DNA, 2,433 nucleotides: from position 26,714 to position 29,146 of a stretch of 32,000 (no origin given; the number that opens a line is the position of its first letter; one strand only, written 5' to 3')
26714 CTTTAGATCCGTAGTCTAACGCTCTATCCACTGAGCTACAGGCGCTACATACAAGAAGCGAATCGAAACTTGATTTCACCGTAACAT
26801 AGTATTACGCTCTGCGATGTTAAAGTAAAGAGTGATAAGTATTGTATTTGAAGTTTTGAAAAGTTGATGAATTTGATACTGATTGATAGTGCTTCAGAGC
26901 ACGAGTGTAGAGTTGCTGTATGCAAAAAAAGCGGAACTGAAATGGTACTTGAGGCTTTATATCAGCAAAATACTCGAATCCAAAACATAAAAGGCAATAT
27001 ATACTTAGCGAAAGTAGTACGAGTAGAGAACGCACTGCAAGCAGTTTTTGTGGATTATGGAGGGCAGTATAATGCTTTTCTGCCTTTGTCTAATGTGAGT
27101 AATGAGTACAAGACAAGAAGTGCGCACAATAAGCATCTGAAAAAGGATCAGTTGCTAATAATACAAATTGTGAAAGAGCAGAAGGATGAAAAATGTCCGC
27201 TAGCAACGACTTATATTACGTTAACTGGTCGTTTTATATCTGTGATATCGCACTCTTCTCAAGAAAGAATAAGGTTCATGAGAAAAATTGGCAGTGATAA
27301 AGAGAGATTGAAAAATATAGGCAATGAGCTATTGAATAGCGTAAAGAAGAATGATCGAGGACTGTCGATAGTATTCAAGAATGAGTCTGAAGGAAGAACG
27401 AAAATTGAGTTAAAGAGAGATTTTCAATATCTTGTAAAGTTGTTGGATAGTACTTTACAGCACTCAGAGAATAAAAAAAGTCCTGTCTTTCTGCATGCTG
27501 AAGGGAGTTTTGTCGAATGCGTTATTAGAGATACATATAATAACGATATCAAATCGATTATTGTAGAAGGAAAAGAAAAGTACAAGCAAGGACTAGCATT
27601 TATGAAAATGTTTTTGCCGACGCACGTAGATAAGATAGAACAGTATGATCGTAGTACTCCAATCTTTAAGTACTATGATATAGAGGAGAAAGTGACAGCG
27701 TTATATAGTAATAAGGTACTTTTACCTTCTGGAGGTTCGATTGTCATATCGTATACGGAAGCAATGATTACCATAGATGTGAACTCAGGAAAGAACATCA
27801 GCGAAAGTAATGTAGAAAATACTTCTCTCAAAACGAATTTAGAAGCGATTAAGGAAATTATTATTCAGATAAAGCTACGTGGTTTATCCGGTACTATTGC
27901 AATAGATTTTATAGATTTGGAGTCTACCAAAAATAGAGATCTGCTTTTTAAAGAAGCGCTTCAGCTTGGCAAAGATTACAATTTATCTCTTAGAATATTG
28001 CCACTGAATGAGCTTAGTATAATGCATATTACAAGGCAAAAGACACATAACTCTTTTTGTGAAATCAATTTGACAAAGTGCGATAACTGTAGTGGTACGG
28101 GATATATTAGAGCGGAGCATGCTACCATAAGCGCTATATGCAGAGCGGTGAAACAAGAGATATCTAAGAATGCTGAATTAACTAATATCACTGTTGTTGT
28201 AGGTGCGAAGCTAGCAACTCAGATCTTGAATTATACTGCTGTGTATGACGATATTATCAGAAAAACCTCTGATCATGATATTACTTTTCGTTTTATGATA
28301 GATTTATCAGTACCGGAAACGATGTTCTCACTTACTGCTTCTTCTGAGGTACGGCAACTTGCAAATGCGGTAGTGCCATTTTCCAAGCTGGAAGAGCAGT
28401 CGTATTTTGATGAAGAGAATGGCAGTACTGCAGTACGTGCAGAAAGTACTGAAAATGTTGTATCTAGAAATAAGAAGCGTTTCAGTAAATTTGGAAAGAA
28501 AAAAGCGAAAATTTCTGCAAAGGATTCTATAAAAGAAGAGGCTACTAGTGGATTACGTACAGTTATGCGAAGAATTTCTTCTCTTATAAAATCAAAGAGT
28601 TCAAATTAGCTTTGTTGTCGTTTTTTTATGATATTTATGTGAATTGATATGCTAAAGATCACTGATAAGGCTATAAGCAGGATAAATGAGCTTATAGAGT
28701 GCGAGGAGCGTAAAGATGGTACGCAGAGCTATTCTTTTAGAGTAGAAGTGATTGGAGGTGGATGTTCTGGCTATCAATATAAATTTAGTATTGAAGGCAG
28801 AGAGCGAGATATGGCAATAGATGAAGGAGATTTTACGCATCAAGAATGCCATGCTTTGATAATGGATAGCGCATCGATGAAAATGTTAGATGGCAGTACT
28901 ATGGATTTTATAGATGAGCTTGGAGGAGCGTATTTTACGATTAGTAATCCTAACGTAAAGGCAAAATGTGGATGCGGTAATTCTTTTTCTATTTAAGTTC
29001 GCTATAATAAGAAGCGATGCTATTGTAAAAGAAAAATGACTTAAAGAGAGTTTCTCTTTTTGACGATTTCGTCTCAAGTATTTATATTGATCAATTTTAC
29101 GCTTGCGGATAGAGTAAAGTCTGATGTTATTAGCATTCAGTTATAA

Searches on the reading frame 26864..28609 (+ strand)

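Call 9: search_protein_families(library=ncbifam, proteins=[window:26864-28609:+])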
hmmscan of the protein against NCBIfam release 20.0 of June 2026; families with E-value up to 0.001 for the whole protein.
window:26864-28609:+ (581 aa): 5 families
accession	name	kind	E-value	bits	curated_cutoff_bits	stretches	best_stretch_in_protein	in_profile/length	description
TIGR00757.1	RNaseEG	subfamily_domain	3.9e-98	329.1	325.95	1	29-427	12-415/415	Rne/Rng family ribonuclease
NF008689.0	PRK11712.1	equivalog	2.9e-61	207.4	594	1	13-434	12-429/489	ribonuclease G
NF008074.0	PRK10811.1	equivalog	4.5e-58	196.9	908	1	5-456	4-453/1068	ribonuclease E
NF052586.1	RnaseECyano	equivalog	7.8e-49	166.6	900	1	44-475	35-463/619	ribonuclease E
NF052588.1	RnaseEMycob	equivalog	6.9e-47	159.8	1400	1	41-425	361-756/945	ribonuclease E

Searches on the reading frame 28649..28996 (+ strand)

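Call 9: search_protein_families(library=ncbifam, proteins=[window:28649-28996:+])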
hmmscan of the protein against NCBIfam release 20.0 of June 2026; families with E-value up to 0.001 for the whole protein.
window:28649-28996:+ (115 aa): 8 families
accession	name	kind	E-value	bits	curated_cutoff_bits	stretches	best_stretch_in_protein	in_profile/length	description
TIGR00049.1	TIGR00049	subfamily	1.2e-27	96.1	58.8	1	2-114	1-105/106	iron-sulfur cluster assembly accessory protein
NF010147.0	PRK13623.1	equivalog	2.2e-27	95.5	117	1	2-115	10-115/115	iron-sulfur cluster insertion protein ErpA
TIGR01997.1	sufA_proteo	equivalog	8.4e-18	64.5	136.2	1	2-114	3-106/107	Fe-S cluster assembly scaffold SufA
NF007049.0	PRK09502.1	equivalog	8.1e-15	54.9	181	1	3-114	4-106/107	iron-sulfur cluster assembly protein IscA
TIGR02011.1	IscA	equivalog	3.1e-14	53.1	150.6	1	4-114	3-104/105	iron-sulfur cluster assembly protein IscA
NF007050.0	PRK09504.1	equivalog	7.6e-13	48.6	161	1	2-115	18-122/122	Fe-S cluster assembly scaffold SufA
NF038090.1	IscA_HesB_Se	subfamily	7.6e-06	26.2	85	1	1-110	1-100/101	IscA/HesB family protein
NF008392.0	PRK11190.1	equivalog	0.00026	21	268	1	1-106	1-99/192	Fe-S biogenesis protein NfuA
